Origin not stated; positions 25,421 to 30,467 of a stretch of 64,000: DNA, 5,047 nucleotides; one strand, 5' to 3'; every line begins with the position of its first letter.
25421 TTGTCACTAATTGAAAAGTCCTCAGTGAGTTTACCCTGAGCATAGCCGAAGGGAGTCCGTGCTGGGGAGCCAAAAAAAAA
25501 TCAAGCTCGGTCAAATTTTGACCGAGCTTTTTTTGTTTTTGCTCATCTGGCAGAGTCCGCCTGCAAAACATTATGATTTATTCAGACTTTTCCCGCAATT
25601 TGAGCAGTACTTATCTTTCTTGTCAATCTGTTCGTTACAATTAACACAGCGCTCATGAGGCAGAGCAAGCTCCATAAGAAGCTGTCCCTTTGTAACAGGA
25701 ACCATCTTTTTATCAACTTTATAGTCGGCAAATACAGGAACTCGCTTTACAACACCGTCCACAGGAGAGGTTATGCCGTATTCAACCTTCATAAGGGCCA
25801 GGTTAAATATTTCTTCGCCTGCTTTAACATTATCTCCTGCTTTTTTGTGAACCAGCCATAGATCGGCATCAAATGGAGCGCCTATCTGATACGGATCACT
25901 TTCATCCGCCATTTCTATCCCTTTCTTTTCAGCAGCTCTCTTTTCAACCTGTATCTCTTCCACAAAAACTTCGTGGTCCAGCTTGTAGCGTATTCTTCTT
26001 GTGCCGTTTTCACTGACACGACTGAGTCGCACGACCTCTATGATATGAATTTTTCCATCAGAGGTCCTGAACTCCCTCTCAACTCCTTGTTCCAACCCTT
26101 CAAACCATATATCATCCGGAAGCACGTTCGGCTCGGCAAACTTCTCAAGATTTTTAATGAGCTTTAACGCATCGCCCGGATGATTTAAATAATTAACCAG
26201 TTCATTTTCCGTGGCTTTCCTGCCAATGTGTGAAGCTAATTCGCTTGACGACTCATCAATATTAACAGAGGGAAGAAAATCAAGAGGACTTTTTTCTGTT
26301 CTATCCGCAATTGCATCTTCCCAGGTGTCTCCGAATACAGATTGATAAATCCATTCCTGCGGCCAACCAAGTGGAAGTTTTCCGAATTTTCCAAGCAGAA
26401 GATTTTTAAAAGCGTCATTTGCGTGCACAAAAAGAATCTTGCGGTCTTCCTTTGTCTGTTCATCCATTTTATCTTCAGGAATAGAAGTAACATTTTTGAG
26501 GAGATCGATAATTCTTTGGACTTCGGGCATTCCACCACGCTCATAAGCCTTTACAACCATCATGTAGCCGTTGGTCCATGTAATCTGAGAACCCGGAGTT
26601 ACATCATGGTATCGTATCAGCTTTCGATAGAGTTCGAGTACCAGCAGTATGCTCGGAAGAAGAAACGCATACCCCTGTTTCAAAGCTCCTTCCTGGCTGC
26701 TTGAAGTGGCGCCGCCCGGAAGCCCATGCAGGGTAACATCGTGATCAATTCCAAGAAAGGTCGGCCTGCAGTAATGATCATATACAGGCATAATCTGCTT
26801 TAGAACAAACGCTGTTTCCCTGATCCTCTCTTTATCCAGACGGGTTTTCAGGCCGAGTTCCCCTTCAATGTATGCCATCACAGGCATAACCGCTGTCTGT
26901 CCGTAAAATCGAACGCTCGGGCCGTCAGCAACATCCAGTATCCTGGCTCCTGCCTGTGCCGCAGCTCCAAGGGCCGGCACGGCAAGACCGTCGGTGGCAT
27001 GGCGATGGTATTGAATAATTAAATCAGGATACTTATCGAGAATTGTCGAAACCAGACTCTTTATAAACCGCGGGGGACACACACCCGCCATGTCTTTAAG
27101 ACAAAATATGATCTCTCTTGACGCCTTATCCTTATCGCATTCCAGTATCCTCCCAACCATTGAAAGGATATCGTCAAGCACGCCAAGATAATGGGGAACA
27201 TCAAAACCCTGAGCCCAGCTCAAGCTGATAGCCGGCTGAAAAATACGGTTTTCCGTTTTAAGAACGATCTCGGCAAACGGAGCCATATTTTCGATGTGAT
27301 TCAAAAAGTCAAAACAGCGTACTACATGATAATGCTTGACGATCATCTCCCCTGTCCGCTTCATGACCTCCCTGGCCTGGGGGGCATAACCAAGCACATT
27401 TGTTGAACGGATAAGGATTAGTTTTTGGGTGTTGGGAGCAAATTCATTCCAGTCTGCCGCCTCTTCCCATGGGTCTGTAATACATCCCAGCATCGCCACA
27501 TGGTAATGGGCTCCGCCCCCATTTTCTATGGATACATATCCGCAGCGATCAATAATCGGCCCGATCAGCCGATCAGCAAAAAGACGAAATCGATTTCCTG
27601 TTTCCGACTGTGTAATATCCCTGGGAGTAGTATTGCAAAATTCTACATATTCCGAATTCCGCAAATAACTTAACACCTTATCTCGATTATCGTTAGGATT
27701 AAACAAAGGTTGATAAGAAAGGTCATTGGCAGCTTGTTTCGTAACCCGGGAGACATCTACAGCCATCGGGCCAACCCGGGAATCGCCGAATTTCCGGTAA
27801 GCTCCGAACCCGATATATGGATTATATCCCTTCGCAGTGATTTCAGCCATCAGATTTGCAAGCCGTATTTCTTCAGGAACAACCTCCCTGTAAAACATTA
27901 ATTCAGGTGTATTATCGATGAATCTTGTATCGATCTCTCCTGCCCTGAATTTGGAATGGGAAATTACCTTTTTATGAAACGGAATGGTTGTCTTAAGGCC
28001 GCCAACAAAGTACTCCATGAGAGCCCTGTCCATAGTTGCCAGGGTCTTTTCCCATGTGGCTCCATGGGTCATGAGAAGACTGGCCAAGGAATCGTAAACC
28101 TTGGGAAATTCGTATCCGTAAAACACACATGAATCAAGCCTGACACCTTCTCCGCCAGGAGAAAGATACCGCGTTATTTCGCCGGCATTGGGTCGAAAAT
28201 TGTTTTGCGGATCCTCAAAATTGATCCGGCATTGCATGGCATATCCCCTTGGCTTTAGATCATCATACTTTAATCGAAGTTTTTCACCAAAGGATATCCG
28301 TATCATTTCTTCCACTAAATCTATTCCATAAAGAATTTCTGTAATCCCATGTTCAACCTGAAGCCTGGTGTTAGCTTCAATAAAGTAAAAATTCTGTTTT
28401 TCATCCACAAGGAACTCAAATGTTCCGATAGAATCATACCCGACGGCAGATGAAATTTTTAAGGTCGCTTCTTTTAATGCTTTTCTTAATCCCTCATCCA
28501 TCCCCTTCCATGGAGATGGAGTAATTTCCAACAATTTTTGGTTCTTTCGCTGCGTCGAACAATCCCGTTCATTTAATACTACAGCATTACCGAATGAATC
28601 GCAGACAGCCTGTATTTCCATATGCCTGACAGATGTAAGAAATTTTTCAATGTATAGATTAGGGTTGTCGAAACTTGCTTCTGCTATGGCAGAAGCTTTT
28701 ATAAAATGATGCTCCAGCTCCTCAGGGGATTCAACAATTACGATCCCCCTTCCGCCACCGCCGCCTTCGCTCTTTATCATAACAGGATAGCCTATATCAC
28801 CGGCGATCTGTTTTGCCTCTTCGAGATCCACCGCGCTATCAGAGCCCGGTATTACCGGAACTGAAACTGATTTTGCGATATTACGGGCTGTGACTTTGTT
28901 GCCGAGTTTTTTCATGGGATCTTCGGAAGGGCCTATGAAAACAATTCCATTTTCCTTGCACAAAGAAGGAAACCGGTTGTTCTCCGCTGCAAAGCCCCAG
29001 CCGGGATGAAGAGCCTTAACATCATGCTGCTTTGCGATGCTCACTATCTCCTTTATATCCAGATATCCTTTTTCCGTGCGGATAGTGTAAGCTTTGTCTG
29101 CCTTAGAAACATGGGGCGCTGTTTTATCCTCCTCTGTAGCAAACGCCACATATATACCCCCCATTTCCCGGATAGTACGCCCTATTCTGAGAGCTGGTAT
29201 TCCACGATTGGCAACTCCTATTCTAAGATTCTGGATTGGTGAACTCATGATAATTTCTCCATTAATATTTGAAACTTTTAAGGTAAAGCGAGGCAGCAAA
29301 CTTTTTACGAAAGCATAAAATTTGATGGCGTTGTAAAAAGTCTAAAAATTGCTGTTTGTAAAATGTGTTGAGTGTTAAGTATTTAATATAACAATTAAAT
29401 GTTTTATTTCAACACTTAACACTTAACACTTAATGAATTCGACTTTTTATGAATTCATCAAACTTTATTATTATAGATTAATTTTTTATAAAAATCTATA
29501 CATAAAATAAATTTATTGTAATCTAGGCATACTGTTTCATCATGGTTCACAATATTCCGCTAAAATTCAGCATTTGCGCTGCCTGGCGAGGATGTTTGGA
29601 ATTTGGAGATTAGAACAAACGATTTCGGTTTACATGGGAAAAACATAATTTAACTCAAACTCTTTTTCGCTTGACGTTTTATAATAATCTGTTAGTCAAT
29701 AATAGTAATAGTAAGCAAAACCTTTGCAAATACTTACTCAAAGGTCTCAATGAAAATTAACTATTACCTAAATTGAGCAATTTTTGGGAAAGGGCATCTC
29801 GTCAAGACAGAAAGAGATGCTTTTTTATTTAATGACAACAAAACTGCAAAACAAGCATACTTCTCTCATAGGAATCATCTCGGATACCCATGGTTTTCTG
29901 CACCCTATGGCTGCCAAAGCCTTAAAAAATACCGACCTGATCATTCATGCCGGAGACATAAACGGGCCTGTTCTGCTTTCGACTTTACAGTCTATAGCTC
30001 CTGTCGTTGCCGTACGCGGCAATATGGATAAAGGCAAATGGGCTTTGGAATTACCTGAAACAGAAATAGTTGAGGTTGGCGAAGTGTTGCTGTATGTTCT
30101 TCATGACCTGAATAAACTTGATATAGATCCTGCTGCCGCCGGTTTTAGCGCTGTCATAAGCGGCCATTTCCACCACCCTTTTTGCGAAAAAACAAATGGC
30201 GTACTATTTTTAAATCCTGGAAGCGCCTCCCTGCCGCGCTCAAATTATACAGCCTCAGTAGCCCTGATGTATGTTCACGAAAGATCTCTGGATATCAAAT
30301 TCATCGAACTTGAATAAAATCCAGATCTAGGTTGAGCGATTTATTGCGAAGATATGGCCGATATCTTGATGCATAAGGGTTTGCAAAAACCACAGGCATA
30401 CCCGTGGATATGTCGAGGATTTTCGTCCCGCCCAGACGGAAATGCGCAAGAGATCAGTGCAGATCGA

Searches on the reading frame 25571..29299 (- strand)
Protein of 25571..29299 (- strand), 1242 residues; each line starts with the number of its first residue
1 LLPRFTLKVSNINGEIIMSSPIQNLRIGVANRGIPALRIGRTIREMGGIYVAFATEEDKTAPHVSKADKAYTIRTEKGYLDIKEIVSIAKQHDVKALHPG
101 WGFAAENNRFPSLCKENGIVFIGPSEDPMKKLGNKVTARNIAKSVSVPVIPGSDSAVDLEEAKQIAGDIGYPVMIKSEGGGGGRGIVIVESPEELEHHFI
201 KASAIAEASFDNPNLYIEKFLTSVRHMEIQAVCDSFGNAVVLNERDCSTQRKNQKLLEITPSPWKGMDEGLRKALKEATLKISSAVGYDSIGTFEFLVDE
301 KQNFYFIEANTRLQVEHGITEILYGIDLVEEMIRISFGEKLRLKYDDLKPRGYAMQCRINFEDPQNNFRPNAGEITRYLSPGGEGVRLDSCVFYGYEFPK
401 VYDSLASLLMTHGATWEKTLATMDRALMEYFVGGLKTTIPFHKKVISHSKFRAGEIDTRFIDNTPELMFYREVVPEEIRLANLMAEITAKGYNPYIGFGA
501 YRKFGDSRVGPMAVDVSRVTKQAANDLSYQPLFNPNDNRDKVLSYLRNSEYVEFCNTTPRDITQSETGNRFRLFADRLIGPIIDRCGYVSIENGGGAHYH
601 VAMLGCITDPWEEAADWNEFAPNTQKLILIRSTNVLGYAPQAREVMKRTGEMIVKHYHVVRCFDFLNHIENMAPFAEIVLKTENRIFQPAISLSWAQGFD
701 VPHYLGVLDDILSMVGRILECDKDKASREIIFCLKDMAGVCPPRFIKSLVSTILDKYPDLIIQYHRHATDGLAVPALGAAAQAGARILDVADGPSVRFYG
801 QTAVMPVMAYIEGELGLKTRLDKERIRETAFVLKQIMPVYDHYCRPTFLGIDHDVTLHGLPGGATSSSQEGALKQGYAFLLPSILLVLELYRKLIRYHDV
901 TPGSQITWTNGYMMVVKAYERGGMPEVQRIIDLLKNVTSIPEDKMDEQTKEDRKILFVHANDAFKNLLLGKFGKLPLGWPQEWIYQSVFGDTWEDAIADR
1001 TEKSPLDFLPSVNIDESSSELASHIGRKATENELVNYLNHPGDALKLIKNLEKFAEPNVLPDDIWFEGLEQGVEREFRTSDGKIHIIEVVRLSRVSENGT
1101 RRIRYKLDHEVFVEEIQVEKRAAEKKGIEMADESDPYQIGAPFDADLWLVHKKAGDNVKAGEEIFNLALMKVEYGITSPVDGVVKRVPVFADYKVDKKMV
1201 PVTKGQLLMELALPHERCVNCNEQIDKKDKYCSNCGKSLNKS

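Call 8: search_protein_families(library=pfam, proteins=[window:25571-29299:-], max_evalue=0.01)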
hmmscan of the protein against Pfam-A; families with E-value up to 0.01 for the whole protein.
window:25571-29299:- (1242 aa): 12 families
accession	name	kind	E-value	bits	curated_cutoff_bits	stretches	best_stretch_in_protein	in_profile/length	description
PF02786.22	CPSase_L_D2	-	2.1e-60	204.3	19.8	1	135-342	2-209/211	Carbamoyl-phosphate synthase L chain, ATP binding domain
PF02785.25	Biotin_carb_C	-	1.7e-33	115.4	32.4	1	356-462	1-107/108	Biotin carboxylase C-terminal domain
PF00289.28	Biotin_carb_N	-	4.1e-33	114.6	25.5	1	26-129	4-110/110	Biotin carboxylase, N-terminal domain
PF02436.23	PYC_OADA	-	5.3e-32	111.6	27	1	855-1087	1-200/201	Conserved carboxylase domain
PF00364.28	Biotin_lipoyl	-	5.4e-08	33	22.1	1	1148-1196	17-65/73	Biotin-requiring enzyme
PF07478.18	Dala_Dala_lig_C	-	1.1e-07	32.1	24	1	160-311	26-174/204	D-ala D-ala ligase C-terminus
PF02222.28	ATP-grasp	-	1.6e-05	25.1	27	1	155-301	15-152/179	ATP-grasp domain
PF00682.25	HMGL-like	-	1.6e-05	24.9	29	1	730-828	157-255/260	HMGL-like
PF13240.11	Zn_Ribbon_1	-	2.2e-05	24.5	25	1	1218-1239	2-23/23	zinc-ribbon domain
PF12773.13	DZR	-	0.00049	20.6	27.3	1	1215-1236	24-45/45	Double zinc ribbon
PF17032.10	Zn_ribbon_15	-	0.0041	18.3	28.9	1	1215-1236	52-73/73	zinc-ribbon family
PF08443.16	RimK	-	0.0056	16.7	21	0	157-334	25-186/188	RimK-like ATP-grasp domain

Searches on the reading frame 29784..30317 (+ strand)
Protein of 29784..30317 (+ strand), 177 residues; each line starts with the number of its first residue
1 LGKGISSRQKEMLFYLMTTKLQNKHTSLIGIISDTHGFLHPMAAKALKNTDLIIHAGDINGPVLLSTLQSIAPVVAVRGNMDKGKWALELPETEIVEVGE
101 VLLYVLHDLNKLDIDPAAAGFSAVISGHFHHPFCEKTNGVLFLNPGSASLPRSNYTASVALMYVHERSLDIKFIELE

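Call 73: search_protein_families(library=pfam, proteins=[window:29784-30317:+], max_evalue=0.00001)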
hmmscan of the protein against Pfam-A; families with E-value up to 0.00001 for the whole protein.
window:29784-30317:+ (177 aa): 1 family
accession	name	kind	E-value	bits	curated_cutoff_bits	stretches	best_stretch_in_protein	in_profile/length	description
PF12850.12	Metallophos_2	-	4e-32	111.8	27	1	29-166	3-153/154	Calcineurin-like phosphoesterase superfamily domain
